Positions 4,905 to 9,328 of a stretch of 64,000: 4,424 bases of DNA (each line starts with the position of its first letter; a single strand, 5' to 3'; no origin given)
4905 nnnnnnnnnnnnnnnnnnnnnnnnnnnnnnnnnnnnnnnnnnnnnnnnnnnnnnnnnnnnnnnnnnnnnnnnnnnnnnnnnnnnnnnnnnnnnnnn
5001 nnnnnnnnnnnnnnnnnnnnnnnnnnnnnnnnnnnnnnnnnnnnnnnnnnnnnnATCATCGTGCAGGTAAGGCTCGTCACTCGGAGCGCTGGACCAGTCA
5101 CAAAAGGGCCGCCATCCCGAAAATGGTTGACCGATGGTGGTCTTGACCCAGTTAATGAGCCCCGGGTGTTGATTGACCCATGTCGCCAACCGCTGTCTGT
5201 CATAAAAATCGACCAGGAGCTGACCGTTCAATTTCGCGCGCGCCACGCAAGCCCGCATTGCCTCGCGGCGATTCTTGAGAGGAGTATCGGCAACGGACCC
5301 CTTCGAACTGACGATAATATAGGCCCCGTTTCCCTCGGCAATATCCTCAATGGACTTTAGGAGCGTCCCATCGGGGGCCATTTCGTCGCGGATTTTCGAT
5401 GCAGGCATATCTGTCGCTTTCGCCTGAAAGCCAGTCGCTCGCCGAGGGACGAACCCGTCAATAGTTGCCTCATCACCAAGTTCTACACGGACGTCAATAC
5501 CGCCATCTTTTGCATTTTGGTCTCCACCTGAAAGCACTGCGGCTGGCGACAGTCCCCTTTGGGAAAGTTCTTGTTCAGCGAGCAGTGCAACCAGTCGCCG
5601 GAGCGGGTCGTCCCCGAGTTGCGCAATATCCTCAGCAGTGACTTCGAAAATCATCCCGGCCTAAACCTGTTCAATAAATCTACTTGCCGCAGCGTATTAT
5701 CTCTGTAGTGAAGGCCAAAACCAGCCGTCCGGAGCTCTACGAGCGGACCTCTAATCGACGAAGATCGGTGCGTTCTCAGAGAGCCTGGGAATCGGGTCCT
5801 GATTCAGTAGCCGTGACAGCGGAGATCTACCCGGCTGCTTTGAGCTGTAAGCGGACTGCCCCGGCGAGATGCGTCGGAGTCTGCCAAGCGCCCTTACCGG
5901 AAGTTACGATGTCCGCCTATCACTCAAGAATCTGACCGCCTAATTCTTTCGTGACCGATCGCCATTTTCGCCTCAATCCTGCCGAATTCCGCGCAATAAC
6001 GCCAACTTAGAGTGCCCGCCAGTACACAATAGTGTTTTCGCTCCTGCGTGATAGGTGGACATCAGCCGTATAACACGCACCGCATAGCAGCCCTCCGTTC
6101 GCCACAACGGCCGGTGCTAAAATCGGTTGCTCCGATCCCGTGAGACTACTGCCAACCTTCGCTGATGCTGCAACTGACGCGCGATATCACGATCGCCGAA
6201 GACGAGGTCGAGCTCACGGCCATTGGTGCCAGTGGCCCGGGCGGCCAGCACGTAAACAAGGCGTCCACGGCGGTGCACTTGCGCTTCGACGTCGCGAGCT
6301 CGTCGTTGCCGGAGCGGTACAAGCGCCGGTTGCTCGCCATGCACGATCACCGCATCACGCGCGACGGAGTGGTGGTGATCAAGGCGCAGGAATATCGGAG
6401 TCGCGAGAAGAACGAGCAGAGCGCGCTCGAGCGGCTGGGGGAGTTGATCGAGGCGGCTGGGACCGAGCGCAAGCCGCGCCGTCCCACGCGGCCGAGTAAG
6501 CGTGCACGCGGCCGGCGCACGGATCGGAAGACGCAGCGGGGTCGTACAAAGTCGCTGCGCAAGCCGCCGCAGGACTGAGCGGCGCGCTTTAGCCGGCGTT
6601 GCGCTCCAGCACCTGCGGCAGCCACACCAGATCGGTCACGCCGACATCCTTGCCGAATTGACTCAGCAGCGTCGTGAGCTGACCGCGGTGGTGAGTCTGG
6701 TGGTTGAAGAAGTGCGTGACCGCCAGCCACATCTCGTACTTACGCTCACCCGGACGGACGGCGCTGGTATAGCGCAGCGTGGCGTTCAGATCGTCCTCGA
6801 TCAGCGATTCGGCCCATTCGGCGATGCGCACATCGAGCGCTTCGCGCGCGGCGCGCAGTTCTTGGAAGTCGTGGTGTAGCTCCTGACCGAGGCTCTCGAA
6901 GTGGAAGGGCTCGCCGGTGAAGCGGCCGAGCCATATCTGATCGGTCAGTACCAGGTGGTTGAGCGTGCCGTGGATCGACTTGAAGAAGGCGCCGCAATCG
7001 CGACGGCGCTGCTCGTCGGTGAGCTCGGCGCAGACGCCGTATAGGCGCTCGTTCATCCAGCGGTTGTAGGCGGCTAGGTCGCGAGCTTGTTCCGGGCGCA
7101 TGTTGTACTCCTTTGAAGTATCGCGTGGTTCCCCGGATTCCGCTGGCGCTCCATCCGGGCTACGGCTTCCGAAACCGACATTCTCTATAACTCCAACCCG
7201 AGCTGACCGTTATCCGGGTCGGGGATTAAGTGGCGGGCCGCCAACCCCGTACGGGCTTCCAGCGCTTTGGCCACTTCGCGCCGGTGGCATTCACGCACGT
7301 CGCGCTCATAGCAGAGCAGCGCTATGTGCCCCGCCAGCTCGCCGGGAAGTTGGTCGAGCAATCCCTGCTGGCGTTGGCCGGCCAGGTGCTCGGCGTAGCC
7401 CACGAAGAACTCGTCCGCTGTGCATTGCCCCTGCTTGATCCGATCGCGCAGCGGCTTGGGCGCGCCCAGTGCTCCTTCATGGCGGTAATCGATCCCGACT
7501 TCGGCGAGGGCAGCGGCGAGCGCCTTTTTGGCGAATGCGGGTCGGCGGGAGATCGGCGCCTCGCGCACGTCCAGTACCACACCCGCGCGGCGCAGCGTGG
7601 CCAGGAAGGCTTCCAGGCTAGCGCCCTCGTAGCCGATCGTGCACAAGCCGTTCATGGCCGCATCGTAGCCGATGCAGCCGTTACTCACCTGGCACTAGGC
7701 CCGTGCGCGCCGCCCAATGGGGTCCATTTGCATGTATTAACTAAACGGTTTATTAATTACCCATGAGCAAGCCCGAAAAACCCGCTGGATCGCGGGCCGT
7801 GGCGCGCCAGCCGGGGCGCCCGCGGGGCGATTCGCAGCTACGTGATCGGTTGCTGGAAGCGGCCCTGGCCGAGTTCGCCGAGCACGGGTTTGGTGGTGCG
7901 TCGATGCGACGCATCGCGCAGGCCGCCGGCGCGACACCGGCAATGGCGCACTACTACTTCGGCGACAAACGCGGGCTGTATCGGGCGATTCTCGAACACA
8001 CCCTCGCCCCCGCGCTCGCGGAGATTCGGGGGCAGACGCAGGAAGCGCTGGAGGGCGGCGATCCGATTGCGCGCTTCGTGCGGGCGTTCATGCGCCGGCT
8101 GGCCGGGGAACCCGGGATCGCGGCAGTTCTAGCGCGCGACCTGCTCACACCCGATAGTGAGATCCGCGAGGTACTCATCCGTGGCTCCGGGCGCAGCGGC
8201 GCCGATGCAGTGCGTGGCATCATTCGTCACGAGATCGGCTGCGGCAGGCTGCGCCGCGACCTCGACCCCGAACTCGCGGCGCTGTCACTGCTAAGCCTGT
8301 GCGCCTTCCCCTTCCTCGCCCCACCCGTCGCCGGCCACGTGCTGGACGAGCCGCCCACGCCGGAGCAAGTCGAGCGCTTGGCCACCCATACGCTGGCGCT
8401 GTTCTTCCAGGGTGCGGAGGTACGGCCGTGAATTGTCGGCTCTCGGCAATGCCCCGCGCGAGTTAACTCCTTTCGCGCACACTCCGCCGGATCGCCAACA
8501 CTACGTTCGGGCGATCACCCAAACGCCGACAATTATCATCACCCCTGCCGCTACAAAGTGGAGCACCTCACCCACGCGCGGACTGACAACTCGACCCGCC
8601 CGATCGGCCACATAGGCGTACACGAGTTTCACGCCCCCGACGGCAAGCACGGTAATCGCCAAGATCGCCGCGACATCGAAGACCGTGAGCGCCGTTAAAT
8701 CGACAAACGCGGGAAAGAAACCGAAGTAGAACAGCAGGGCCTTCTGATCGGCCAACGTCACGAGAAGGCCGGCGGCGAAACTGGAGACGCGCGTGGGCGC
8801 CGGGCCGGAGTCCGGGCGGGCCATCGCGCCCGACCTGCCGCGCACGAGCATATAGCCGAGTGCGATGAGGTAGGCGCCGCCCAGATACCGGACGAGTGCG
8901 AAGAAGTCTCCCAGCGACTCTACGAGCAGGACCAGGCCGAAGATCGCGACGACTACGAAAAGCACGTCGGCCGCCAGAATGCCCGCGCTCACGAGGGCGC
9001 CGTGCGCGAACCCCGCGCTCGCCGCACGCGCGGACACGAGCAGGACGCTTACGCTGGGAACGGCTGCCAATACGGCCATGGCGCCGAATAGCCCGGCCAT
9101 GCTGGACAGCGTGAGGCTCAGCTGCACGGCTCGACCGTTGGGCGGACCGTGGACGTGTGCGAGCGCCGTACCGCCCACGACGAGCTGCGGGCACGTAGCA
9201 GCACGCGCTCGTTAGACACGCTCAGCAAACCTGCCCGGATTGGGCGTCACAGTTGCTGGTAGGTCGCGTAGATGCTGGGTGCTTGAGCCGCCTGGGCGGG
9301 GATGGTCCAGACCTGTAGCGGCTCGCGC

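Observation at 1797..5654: Stand-alone nuclease-STAND-repeat protein: candidate Avs-like antiphage sensor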

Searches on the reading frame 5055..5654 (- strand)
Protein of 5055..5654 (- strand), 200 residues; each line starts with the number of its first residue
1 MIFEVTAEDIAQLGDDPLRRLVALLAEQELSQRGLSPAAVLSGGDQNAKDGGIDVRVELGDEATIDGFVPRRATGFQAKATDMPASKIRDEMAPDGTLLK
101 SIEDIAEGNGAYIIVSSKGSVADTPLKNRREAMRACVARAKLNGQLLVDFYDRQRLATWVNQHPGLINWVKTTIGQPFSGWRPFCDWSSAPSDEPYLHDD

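Call 79: search_solved_structures(query=A6, max_evalue=10, show_alignments=3)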
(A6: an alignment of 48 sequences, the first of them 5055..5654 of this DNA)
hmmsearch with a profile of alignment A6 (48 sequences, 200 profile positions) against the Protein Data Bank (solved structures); distinct sequences matched with E-value up to 10: 16.
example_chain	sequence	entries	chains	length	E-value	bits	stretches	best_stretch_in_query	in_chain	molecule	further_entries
8pql_U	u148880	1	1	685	0.00014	24.6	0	66-109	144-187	Ubiquitin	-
8q7r_U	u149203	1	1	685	0.00015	24.5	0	65-109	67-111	Ubiquitin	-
8pql_E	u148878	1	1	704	0.00019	24.2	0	66-109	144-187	Polyubiquitin-C,Nucleotide exchange factor SIL1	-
7yui_A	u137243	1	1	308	0.0049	19.6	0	65-109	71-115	Polyubiquitin-C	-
5b83_A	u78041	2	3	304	0.0085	18.8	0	65-109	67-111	tetra ubiquitin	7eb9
5h07_A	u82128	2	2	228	0.078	15.7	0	65-109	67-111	Polyubiquitin-C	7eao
3u30_A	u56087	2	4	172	0.16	14.7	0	65-109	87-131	linear di-ubiquitin | Di-Ubiquitin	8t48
4ksl_D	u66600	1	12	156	0.34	13.6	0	64-109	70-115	Polyubiquitin-C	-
6n5m_A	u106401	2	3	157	0.44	13.2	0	65-109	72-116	Polyubiquitin-C | Ubiquitin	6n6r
8ck0_A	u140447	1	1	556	0.57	12.9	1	99-184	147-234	Portal protein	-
8d8p_A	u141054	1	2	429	0.59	12.8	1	120-161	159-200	Decarboxylase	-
4v6w_Cl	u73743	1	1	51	0.97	12.1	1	148-180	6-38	60S ribosomal protein L39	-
6xu6_Cl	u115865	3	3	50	1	12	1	148-180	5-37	60S ribosomal protein L39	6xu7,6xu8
7tv4_C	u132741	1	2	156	1.3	11.7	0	64-109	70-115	Polyubiquitin-C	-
4zqs_A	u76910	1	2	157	1.3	11.7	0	65-109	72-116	ubiquitin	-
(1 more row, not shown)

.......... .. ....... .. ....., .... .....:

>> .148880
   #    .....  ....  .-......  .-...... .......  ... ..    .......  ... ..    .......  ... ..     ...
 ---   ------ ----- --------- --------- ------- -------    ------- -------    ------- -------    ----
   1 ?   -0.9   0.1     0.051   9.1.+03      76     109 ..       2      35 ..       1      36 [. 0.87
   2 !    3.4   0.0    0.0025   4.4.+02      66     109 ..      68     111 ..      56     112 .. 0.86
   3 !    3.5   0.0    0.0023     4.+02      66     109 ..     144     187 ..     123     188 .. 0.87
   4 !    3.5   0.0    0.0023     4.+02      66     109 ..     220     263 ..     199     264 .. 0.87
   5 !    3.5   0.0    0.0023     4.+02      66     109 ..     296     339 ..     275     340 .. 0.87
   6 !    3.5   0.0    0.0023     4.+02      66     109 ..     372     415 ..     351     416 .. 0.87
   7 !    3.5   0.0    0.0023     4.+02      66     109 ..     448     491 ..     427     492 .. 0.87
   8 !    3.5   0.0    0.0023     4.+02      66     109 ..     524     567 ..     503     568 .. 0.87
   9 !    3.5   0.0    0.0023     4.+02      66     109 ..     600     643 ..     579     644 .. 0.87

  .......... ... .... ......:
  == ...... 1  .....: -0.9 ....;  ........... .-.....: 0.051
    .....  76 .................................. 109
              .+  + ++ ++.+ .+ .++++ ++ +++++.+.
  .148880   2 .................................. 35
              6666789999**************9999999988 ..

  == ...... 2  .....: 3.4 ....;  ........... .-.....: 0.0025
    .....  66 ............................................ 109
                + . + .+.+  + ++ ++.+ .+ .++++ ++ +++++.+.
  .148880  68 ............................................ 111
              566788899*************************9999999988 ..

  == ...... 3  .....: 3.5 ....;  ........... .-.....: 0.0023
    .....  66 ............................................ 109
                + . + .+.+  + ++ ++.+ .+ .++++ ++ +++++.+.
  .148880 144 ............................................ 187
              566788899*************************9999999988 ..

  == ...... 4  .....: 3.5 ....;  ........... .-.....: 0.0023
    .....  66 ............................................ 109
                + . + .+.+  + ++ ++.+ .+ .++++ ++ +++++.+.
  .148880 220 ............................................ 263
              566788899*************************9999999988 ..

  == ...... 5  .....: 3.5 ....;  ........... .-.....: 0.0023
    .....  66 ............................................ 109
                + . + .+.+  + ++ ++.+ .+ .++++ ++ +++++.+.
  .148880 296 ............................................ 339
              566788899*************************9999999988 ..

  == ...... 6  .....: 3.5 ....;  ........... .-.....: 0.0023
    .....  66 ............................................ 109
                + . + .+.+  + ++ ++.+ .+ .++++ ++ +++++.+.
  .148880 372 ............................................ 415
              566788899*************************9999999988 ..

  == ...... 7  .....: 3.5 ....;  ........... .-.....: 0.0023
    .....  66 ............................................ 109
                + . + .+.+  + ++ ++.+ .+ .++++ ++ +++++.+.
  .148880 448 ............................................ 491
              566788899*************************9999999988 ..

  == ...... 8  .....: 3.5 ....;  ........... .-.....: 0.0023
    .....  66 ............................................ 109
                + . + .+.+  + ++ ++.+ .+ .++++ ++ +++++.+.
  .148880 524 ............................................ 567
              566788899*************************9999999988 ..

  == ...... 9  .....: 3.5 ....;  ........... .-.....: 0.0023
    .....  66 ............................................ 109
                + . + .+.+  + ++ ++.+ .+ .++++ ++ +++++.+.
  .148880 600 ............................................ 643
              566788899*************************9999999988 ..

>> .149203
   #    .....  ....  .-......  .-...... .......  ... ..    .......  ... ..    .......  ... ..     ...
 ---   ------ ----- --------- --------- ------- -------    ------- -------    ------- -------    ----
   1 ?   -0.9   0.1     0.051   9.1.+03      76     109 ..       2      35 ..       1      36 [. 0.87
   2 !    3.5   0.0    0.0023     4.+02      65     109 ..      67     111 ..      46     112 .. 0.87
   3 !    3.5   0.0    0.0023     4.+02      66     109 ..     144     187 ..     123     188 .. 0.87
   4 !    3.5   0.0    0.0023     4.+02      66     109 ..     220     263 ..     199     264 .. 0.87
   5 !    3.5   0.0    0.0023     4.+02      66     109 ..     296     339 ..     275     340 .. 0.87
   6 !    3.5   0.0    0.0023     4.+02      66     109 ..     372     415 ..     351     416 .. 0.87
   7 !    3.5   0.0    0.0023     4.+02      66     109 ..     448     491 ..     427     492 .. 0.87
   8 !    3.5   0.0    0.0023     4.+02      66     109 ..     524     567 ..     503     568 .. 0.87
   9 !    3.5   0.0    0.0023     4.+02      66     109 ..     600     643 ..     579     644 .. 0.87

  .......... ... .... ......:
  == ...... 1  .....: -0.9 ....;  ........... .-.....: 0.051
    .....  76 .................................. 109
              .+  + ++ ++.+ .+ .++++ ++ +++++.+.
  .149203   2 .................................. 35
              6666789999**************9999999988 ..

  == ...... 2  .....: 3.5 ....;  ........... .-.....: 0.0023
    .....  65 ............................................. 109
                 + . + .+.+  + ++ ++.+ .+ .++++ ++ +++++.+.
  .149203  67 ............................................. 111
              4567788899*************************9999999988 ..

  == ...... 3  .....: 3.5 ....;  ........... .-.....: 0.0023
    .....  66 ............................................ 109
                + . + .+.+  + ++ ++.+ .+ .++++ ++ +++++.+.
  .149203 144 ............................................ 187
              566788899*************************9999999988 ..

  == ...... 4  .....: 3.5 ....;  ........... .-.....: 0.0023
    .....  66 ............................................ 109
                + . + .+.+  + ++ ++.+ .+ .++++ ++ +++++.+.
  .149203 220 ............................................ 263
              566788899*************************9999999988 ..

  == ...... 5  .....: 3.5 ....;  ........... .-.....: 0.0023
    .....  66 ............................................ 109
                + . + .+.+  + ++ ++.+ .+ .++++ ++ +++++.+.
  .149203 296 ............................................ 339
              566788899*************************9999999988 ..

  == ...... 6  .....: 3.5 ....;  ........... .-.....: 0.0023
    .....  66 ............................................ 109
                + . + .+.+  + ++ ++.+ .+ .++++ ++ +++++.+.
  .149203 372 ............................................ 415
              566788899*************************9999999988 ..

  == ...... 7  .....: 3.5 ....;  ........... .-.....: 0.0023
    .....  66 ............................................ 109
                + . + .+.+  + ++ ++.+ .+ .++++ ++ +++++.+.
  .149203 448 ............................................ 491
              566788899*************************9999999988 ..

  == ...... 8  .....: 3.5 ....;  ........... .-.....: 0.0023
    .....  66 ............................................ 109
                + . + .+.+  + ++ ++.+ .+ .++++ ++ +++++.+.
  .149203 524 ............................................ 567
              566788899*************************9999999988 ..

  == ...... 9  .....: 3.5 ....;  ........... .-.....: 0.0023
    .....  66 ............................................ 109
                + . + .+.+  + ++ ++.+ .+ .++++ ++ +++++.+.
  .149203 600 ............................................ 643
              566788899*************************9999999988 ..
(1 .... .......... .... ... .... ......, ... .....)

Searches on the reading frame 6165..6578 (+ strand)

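Call 13: search_protein_families(library=pfam, proteins=[window:6165-6578:+], max_evalue=0.01)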
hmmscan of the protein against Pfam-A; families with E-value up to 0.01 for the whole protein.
window:6165-6578:+ (137 aa): 1 family
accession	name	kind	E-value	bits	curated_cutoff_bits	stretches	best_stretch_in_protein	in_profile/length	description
PF00472.26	RF-1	-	1.4e-21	77.1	35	1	7-132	4-116/116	RF-1 domain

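Call 15: search_protein_families(library=padloc, proteins=[window:6165-6578:+], max_evalue=0.1)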
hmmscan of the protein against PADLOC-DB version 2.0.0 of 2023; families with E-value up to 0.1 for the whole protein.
window:6165-6578:+ (137 aa): 0 families

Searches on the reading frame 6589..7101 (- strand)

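Call 13: search_protein_families(library=pfam, proteins=[window:6589-7101:-], max_evalue=0.01)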
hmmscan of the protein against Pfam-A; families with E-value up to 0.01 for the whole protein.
window:6589-7101:- (170 aa): 3 families
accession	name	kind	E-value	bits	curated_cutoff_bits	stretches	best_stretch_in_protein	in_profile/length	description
PF05163.17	DinB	-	2.4e-33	115.9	23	1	8-163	7-159/165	DinB family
PF12867.12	DinB_2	-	1.6e-13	51.6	24.8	1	16-142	5-128/128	DinB superfamily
PF04978.18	MST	-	4.7e-08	34.1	27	1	17-144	10-142/149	Mycothiol-S-transferase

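Call 15: search_protein_families(library=padloc, proteins=[window:6589-7101:-], max_evalue=0.1)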
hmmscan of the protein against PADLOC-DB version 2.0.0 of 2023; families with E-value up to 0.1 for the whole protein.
window:6589-7101:- (170 aa): 0 families

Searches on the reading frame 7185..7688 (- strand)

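Call 13: search_protein_families(library=pfam, proteins=[window:7185-7688:-], max_evalue=0.01)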
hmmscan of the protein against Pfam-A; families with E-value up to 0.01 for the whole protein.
window:7185-7688:- (167 aa): 2 families
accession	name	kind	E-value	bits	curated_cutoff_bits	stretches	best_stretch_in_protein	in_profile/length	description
PF04343.18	DUF488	-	3.1e-26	92.8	22.2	1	25-143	2-121/121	Domain of unknown function DUF488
PF22751.1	DUF488-N3a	-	0.00015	22.5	27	1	81-146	49-117/118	Active DUF488-N3 subclade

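Call 15: search_protein_families(library=padloc, proteins=[window:7185-7688:-], max_evalue=0.1)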
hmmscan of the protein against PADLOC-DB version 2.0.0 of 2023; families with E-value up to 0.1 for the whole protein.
window:7185-7688:- (167 aa): 4 families
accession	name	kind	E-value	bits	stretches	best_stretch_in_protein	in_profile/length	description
PDLC04505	PDC-M19A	-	4.3e-29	99.9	1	12-148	148-286/294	-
PDLC04504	PDC-M19A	-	1.7e-18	64.9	1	15-144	91-222/234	-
PDLC04657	PDC-M45B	-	4.9e-15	53.6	1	14-156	5-145/204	-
PDLC04658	PDC-M45C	-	9.5e-13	46.2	1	15-147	3-136/145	-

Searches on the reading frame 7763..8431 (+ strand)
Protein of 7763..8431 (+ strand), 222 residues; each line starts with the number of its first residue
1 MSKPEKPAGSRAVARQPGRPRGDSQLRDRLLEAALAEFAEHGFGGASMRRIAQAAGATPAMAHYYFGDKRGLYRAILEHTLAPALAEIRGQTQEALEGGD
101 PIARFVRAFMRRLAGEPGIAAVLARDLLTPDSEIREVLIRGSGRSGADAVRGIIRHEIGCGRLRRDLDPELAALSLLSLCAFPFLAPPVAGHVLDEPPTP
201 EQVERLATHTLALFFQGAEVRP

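Call 13: search_protein_families(library=pfam, proteins=[window:7763-8431:+], max_evalue=0.01)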
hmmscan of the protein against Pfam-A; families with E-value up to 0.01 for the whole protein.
window:7763-8431:+ (222 aa): 5 families
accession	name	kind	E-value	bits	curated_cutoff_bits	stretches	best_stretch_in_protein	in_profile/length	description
PF00440.29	TetR_N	-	3.1e-13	49.7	24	1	30-76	1-47/47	Bacterial regulatory proteins, tetR family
PF09209.16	CecR_C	-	5.9e-06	26.8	24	1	103-217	6-124/125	HTH-type transcriptional dual regulator CecR, C-terminal domain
PF14246.11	TetR_C_7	-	2e-05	25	22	1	135-215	37-114/119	AefR-like transcriptional repressor, C-terminal domain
PF17932.6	TetR_C_24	-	0.0021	18.7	26.4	1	102-180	8-84/114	Tetracyclin repressor-like, C-terminal domain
PF17938.6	TetR_C_29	-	0.0085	16.7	26.2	0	102-208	5-113/119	Tetracyclin repressor-like, C-terminal domain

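Call 15: search_protein_families(library=padloc, proteins=[window:7763-8431:+], max_evalue=0.1)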
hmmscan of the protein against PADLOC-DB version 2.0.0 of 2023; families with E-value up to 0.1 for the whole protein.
window:7763-8431:+ (222 aa): 0 families

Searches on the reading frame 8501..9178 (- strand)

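Call 13: search_protein_families(library=pfam, proteins=[window:8501-9178:-], max_evalue=0.01)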
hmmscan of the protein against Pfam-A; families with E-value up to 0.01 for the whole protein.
window:8501-9178:- (225 aa): 1 family
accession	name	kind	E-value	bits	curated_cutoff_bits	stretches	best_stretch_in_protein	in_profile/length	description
PF01810.24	LysE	-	1.4e-25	90.3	25.6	1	36-222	2-190/193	LysE type translocator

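Call 15: search_protein_families(library=padloc, proteins=[window:8501-9178:-], max_evalue=0.1)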
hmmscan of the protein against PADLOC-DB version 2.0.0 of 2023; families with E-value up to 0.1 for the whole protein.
window:8501-9178:- (225 aa): 0 families
